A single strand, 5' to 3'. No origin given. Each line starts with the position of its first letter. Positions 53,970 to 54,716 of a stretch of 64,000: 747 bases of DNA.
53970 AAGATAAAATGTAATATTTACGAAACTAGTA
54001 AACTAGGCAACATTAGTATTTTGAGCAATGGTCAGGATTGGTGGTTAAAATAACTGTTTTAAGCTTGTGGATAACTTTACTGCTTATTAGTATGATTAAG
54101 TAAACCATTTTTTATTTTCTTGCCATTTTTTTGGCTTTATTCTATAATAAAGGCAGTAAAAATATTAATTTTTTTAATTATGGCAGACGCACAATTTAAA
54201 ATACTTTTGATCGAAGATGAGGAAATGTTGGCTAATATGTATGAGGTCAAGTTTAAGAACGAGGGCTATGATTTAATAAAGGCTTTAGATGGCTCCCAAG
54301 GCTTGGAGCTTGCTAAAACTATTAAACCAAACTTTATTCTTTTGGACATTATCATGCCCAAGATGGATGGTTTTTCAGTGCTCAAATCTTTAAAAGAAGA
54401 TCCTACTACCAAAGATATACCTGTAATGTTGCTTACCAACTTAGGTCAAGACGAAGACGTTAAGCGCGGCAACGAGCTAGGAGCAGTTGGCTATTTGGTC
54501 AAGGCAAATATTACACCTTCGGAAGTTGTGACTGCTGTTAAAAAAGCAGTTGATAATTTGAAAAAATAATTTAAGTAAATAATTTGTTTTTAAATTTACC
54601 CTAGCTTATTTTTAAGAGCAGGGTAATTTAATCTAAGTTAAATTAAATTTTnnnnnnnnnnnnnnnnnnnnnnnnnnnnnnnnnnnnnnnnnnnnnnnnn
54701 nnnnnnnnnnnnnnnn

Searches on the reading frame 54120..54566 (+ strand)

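Call 16: search_protein_families(library=pfam, proteins=[window:54120-54566:+], max_evalue=0.001)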
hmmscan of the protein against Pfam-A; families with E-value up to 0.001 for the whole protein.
window:54120-54566:+ (149 aa): 1 family
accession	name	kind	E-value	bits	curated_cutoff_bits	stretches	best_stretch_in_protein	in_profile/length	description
PF00072.30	Response_reg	-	8.6e-21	74.6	30.2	1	28-140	1-110/111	Response regulator receiver domain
